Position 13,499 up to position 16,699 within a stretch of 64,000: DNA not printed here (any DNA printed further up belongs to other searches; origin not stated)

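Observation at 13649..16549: Stand-alone 966-aa HelD/UvrD-like ATPase with a novel N-domain and ~90-aa charged coiled coil: candidate new defence or RNAP-acting system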

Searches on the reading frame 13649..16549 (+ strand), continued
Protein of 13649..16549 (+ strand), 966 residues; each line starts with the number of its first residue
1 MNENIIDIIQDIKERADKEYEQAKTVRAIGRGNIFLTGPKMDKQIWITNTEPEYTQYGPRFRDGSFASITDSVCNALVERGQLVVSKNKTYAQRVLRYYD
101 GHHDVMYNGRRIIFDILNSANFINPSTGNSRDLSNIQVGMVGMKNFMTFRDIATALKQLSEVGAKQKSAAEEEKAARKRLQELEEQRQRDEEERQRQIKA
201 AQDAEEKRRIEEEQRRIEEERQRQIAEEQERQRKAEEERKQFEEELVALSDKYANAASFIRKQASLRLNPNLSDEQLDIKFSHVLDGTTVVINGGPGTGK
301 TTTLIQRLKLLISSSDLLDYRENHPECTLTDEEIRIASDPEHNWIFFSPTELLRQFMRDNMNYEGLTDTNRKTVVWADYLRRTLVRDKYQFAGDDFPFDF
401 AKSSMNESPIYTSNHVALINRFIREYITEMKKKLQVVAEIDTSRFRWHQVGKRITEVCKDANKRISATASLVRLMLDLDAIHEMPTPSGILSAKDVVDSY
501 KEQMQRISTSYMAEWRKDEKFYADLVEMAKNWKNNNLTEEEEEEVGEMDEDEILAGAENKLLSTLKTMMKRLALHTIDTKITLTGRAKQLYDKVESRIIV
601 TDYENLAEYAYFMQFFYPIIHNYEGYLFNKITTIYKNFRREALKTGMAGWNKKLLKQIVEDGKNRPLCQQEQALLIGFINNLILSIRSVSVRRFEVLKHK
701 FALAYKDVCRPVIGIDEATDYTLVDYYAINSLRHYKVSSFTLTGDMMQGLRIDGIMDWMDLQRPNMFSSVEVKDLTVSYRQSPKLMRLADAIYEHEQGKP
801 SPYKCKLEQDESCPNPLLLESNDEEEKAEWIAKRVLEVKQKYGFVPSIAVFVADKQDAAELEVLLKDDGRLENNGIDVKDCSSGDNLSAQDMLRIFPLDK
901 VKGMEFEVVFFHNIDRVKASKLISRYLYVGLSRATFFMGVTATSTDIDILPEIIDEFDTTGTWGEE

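Call 21: find_encoding_contigs(protein=P0117, flank=10000, max_places=3)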
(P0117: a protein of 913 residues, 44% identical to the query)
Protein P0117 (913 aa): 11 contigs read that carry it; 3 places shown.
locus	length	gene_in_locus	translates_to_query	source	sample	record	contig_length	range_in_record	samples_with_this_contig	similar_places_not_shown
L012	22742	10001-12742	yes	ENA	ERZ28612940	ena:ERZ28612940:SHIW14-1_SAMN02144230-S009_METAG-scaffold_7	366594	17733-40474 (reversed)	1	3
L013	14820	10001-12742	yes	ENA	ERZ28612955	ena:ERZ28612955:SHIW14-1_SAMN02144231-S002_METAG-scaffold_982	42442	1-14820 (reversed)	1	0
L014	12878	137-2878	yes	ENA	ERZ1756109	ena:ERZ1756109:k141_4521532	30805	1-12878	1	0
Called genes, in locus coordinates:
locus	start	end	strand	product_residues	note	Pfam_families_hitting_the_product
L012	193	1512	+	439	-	PF01637:ATPase_2, PF03008:DUF234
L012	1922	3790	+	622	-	PF01555:N6_N4_Mtase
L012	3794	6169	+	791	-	PF04851:ResIII, PF27151:YagJ (weak)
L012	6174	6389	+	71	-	PF20306:Sp-DndD (weak)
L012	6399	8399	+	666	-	PF13476:AAA_23 (weak)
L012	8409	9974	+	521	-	PF13401:AAA_22 (faint), PF01580:FtsK_SpoIIIE (weak), PF01935:DUF87, PF10412:TrwB_AAD_bind (faint)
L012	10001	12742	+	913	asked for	PF13245:AAA_19 (faint), PF13361:UvrD_C (weak), PF13538:UvrD_C_2 (weak)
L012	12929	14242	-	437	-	PF13734:Inhibitor_I69 (weak), PF01640:Peptidase_C10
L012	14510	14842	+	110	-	-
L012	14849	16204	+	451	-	PF13428:TPR_14 (faint), PF13191:AAA_16 (faint), PF00004:AAA, PF17862:AAA_lid_3 (weak)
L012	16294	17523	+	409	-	PF00515:TPR_1 (faint), PF07719:TPR_2 (faint), PF09295:ChAPs (faint), PF12569:NatA_aux_su (faint), PF23914:TPR_CcmH_CycH (weak), PF12895:ANAPC3 (weak), PF13432:TPR_16 (weak), PF14559:TPR_19, +8 more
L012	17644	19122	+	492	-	PF16116:DUF4832 (weak)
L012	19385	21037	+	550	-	PF05681:Fumerase, PF05683:Fumerase_C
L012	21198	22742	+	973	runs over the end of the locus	PF15902:Sortilin-Vps10 (faint), PF02012:BNR (faint)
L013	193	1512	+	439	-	PF01637:ATPase_2, PF03008:DUF234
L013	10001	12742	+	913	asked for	PF13245:AAA_19 (faint), PF13361:UvrD_C (weak), PF13538:UvrD_C_2 (weak)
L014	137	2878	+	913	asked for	PF13245:AAA_19 (faint), PF13361:UvrD_C (weak), PF13538:UvrD_C_2 (weak)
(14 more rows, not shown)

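Call 26: find_related_loci(query=A1, collection=genome_contigs, flank=10000)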
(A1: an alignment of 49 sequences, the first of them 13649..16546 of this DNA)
Query A1 (966 aa) in genome_contigs; peptide patterns used: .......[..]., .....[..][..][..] (x = any residue, [..] = any of these).
600 stretches matched a pattern (row limit reached: there are more); 4 encode a relative of the query (tblastn E <= 1e-3); 4 distinct loci.
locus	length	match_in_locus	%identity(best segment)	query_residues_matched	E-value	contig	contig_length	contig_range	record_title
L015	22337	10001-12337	35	172-963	2e-117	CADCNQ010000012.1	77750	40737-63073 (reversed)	MAG: uncultured Bacteroidales bacterium isolate RUG14814 genome assembly, contig: RUG14814_asm_12, whole genome shotgun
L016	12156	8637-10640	27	3-738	5e-62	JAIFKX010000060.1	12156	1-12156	MAG: Paludibacter sp. isolate bin_132 scaffold_10967, whole genome shotgun sequence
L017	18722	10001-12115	36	256-963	1e-124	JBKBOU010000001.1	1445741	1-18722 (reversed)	MAG: Spirosomataceae bacterium isolate 21I_055.bin.38 NODE_1_length_1445741_cov_295.680947, whole genome shotgun sequenc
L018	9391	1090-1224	47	258-306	5e-6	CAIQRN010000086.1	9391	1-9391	MAG: uncultured actinobacterium isolate Ja2-D4_bin-1048 genome assembly, contig: bin-1048:086/131, whole genome shotgun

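Call 27: predict_structure(alignment_id=A1)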
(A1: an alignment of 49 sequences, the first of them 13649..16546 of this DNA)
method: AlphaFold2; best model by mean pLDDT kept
length: 966 residues; sequences in the alignment: 49
mean_pLDDT: 83.5   pTM: 0.80
mean pLDDT of the five models: 83.5, 83.3, 81.6, 81.5, 81.0
residues with pLDDT >= 90: 400; 70-90: 413; 50-70: 115; < 50: 38
segments of 3 or more residues with pLDDT < 50: 192-214, 547-554
pLDDT, mean of each block of 10 residues (from residue 1): 80 90 87 88 89 86 84 87 89 88 90 92 76 82 80 80 67 63 54 47 41 50 62 67 60 53 52 81 92 88 91 93 91 94 92 80 84 94 95 88 87 91 95 91 90 90 90 92 83 90 92 92 89 59 50 64 90 89 86 91 90 89 89 95 93 94 93 98 96 93 96 94 96 95 90 88 91 88 85 89 80 82 92 88 79 90 91 88 70 85 78 81 82 80 84 84 67
secondary structure, 60 per line:
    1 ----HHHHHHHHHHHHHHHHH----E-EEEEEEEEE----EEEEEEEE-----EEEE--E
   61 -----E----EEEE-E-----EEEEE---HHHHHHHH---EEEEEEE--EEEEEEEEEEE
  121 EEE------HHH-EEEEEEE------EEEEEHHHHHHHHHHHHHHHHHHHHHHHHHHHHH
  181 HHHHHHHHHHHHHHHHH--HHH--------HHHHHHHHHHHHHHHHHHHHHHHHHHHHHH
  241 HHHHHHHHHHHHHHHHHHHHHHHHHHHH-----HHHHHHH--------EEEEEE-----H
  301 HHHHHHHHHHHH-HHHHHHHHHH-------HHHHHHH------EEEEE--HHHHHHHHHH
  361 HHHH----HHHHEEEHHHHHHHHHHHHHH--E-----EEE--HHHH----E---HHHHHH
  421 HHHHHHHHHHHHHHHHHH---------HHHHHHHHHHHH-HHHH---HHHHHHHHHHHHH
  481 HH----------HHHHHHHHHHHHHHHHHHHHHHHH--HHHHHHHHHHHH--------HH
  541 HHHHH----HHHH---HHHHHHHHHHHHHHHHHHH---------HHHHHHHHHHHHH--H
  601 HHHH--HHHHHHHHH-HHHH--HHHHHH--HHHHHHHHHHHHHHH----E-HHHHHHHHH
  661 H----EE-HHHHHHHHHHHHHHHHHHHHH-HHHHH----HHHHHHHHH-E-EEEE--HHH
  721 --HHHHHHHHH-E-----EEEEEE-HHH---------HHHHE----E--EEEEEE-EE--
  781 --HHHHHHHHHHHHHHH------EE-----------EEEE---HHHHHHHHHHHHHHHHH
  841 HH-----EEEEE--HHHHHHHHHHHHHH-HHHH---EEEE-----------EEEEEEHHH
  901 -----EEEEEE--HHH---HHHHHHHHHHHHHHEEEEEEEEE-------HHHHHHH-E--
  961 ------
elements in order (helices of 4 or more, strands of 3 or more residues): H5-21 E28-36 E41-48 E54-57 E71-74 E82-86 H90-97 E101-107 E110-123 E134-140 E147-151 H152-197 H211-268 H274-280 E289-294 H300-312 H314-323 H331-337 E344-348 H351-364 H369-372 E373-375 H376-389 E398-400 H403-406 H415-438 H448-459 H461-464 H468-482 H493-516 H519-530 H539-545 H550-553 H557-575 H585-597 H600-604 H607-615 H617-620 H623-628 H631-645 H652-661 H669-689 H691-695 H700-708 E712-715 H723-731 E739-744 H758-761 E770-775 H783-797 E817-820 H824-842 E848-852 H855-868 H870-873 E877-880 E892-897 E906-911 H920-933 E934-942 H950-956

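Call 30: fold_search(model_id=the predicted structure, library=pdb)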
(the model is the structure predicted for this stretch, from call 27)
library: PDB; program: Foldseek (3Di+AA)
matches with E <= 10: 1286; with E <= 0.001: 152
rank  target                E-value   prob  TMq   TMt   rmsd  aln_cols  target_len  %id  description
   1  6wvk_H                4.7e-18  1.00  0.40  0.49  15.4       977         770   14  Cryo-EM structure of Bacillus subtilis RNA Polymerase in complex with HelD (released 2020-11-18)
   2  6zca_H                1.6e-15  1.00  0.37  0.45  17.1       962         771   13  Structure of the B. subtilis RNA POLYMERASE in complex with HelD (monomer) (released 2020-10-14)
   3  8qu6_H                3.2e-14  1.00  0.33  0.43  17.7       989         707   12  Mycobacterium smegnatis RNA polymerase transcription initiation complex with SigmaA, RbpA, HelD and an upstream-fork p (released 2024-10-02)
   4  6yxu_H                1.5e-13  1.00  0.32  0.42  19.2      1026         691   13  Structure of Mycobacterium smegmatis HelD protein in complex with RNA polymerase core - State I, primary channel engag (released 2020-11-04)
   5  8qn8_H                1.8e-13  1.00  0.31  0.41  18.9       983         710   12  Mycobacterium smegmatis RNA polymerase in complex with HelD, SigA and RbpA in State II (released 2024-10-02)
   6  8q3i_H                2.8e-13  1.00  0.33  0.44  17.1       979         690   13  Mycobacterium smegmatis RNA polymerase in complex with HelD, SigA and RbpA in State I (released 2024-08-14)
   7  4cei_A                4.2e-13  1.00  0.32  0.27  25.9      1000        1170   11  Crystal structure of ADPNP-bound AddAB with a forked DNA substrate (released 2014-03-12)
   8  4cej_A                5.4e-13  1.00  0.32  0.27  26.1       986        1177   11  Crystal structure of AddAB-DNA-ADPNP complex at 3 Angstrom resolution (released 2014-03-12)
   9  6yys_H                7.3e-13  1.00  0.30  0.41  23.1      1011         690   11  Structure of Mycobacterium smegmatis HelD protein in complex with RNA polymerase core - State II, primary channel enga (released 2020-11-04)
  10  3u44_A                3.4e-12  1.00  0.30  0.26  26.7       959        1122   10  Crystal structure of AddAB-DNA complex (released 2012-03-21)
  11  4ceh_A                4.4e-12  1.00  0.31  0.26  27.2       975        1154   10  Crystal structure of AddAB with a forked DNA substrate (released 2014-03-12)
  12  1pjr                  1.1e-11  1.00  0.30  0.45  16.0       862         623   11  STRUCTURE OF DNA HELICASE (released 1997-12-03)
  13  4c30_D                1.9e-11  1.00  0.31  0.45  18.1       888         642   12  Crystal structure of Deinococcus radiodurans UvrD in complex with DNA, form 2 (released 2013-10-30)
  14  2is4_B                2.9e-11  1.00  0.33  0.49  15.5       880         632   11  Crystal structure of UvrD-DNA-ADPNP ternary complex (released 2007-01-09)
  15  1qhg                  7.1e-11  1.00  0.31  0.47  16.2       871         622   11  STRUCTURE OF DNA HELICASE MUTANT WITH ADPNP (released 1999-07-13)
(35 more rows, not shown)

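Call 31: find_encoding_contigs(protein=P0030, flank=10000, max_places=2)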
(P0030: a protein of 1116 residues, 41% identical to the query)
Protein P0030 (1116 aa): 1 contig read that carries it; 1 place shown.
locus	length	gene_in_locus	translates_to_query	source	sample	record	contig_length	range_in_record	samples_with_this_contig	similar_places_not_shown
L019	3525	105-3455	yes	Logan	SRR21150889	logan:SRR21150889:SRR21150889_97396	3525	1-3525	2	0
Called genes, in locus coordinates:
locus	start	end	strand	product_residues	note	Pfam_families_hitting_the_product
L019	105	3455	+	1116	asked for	PF01443:Viral_helicase1 (faint), PF13538:UvrD_C_2 (weak), PF26340:DNA-SBD_ScoMcrA (weak)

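Call 32: find_encoding_contigs(protein=P0065, flank=10000, max_places=2)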
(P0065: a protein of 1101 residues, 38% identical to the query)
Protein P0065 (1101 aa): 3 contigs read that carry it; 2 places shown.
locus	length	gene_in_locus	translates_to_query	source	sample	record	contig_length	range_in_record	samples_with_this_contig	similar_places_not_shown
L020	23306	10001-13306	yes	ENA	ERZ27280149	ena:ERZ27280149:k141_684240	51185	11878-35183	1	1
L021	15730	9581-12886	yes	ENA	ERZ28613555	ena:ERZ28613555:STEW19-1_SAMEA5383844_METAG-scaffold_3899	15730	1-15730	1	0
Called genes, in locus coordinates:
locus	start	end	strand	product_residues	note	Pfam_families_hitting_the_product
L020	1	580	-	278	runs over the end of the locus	PF01078:Mg_chelatase, PF07728:AAA_5 (faint), PF13335:Mg_chelatase_C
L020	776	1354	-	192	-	PF16231:DUF4890 (faint)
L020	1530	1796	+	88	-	PF13443:HTH_26, PF01381:HTH_3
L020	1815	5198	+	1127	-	PF13091:PLDc_2, PF00176:SNF2-rel_dom (faint), PF00270:DEAD (faint), PF04851:ResIII (faint), PF00271:Helicase_C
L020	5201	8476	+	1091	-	PF20473:MmeI_Mtase, PF07669:Eco57I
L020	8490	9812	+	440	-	-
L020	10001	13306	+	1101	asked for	PF13361:UvrD_C (faint), PF01443:Viral_helicase1 (faint), PF13245:AAA_19 (faint), PF13538:UvrD_C_2 (weak)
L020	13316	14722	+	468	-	PF02601:Exonuc_VII_L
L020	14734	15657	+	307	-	PF00929:RNase_T, PF16473:Rv2179c-like (faint)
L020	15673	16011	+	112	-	-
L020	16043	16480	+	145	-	PF00717:Peptidase_S24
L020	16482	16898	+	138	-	-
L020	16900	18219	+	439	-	PF00817:IMS, PF11799:IMS_C, PF13438:DUF4113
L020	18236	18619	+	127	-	PF00581:Rhodanese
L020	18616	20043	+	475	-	PF13508:Acetyltransf_7 (weak), PF00583:Acetyltransf_1, PF13508:Acetyltransf_7, PF13673:Acetyltransf_10 (weak)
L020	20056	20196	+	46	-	-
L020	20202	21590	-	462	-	-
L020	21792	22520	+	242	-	-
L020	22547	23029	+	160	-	-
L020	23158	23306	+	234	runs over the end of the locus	-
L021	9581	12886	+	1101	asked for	PF13361:UvrD_C (faint), PF01443:Viral_helicase1 (faint), PF13245:AAA_19 (faint), PF13538:UvrD_C_2 (weak)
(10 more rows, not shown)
